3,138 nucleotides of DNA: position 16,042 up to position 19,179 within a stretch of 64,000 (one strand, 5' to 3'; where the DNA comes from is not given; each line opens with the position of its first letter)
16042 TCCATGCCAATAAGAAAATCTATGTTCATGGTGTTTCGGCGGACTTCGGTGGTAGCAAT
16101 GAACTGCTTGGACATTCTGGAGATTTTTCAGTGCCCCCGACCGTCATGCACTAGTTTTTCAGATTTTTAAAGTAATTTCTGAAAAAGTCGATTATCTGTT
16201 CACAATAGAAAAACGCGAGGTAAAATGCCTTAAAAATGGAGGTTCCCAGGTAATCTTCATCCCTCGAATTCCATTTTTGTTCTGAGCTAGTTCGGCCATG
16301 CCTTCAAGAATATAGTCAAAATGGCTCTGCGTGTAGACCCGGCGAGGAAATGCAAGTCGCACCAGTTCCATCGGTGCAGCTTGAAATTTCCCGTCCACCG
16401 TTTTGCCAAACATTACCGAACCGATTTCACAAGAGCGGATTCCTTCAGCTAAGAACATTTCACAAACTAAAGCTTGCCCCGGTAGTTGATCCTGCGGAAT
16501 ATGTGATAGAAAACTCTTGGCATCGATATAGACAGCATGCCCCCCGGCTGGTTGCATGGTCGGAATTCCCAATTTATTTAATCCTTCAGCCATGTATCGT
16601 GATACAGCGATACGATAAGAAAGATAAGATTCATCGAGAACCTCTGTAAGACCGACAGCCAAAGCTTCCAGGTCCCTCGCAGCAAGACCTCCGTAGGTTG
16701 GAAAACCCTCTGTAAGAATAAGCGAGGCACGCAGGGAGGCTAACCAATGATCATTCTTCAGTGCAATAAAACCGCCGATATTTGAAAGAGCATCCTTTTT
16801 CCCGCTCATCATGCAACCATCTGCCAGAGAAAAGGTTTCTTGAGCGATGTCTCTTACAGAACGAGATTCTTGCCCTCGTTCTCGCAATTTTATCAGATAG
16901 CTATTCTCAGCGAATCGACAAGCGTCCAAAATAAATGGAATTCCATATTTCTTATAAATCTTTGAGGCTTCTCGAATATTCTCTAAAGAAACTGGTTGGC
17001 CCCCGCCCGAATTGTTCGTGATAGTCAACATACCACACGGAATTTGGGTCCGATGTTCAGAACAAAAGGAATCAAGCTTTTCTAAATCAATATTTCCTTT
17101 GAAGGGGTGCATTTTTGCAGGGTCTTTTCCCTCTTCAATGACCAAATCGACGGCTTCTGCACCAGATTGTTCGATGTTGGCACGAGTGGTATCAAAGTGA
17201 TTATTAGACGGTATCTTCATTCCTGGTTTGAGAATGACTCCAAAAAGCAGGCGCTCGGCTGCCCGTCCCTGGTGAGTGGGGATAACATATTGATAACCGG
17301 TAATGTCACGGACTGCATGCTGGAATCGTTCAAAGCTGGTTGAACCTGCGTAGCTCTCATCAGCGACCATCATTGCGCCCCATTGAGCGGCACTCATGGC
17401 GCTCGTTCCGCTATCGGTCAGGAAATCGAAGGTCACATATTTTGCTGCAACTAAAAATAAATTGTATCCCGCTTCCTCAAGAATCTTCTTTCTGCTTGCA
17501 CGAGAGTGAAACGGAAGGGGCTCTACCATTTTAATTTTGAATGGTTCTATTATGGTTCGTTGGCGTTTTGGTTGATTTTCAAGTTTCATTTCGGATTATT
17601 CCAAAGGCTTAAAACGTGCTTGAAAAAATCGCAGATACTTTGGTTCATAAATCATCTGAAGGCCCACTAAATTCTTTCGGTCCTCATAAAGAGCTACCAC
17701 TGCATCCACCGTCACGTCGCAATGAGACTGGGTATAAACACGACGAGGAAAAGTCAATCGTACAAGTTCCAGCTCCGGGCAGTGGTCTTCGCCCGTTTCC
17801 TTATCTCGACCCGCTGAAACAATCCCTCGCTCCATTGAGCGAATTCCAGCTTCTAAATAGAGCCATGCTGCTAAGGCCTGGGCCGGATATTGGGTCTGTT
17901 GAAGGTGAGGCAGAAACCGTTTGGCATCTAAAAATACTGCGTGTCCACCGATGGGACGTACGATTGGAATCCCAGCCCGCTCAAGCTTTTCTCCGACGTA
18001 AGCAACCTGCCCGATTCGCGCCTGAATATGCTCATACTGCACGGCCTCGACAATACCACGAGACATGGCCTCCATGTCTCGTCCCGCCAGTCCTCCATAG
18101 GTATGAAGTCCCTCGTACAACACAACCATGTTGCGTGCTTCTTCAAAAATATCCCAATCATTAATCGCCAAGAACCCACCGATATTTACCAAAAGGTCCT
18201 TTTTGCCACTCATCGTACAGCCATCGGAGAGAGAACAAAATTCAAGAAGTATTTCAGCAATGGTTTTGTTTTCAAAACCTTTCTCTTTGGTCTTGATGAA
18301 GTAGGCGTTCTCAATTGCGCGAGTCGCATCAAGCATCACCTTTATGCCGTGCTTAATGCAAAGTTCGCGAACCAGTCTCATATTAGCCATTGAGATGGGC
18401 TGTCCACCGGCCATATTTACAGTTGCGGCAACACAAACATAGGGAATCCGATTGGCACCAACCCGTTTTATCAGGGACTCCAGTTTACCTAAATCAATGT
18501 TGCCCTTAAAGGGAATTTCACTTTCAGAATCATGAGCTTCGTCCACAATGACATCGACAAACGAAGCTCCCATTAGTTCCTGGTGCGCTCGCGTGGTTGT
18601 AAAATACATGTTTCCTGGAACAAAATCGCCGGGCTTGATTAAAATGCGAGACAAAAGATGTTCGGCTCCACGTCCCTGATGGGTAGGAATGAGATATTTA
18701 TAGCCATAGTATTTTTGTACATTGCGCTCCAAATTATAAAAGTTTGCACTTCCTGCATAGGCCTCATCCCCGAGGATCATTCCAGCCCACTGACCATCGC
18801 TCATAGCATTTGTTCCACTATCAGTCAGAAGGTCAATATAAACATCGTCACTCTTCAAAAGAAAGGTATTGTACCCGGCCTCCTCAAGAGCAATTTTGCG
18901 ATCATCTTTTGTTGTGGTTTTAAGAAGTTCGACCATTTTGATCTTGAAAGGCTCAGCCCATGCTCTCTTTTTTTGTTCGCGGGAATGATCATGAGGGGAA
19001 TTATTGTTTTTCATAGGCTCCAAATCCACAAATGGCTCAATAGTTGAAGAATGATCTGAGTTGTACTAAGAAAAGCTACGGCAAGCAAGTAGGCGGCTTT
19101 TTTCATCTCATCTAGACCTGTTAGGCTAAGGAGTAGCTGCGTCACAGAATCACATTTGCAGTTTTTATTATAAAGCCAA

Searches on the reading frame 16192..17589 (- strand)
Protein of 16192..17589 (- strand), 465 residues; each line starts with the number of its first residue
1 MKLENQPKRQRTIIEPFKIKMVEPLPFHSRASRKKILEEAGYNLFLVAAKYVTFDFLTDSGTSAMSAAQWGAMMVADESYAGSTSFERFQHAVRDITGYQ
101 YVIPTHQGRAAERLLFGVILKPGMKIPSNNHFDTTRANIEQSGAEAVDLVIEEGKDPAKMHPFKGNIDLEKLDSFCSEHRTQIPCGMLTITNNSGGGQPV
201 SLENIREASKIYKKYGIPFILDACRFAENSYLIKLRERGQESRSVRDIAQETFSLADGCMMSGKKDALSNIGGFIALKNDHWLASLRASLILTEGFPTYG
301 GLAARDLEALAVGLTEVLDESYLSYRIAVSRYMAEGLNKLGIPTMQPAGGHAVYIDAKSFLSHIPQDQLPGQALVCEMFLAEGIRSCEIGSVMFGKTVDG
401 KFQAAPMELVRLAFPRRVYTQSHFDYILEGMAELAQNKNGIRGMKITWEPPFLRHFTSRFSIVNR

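Call 26: search_protein_families(library=pfam, proteins=[window:16192-17589:-], max_evalue=0.00001)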
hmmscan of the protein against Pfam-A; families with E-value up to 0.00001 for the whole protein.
window:16192-17589:- (465 aa): 1 family
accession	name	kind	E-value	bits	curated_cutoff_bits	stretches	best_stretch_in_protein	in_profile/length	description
PF01212.27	Beta_elim_lyase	-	2.4e-72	244.1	27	1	55-427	1-285/288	Beta-eliminating lyase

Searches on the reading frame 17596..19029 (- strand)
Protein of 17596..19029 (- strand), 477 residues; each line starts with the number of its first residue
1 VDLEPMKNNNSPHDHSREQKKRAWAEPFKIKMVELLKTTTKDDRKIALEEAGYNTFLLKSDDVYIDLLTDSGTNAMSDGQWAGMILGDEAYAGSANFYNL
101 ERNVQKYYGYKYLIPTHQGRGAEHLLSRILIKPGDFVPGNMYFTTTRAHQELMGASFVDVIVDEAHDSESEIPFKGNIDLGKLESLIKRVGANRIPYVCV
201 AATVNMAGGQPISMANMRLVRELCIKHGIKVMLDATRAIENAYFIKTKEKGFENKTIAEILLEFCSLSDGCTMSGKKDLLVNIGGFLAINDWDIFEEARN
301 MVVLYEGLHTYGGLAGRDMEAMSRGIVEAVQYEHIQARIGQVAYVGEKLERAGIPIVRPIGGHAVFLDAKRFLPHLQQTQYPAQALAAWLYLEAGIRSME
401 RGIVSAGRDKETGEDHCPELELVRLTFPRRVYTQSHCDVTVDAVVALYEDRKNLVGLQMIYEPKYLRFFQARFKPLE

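Call 26: search_protein_families(library=pfam, proteins=[window:17596-19029:-], max_evalue=0.00001)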
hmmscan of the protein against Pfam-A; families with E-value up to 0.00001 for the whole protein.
window:17596-19029:- (477 aa): 1 family
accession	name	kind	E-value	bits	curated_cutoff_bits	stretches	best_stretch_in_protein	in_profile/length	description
PF01212.27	Beta_elim_lyase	-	3.1e-79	266.7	27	1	66-440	1-285/288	Beta-eliminating lyase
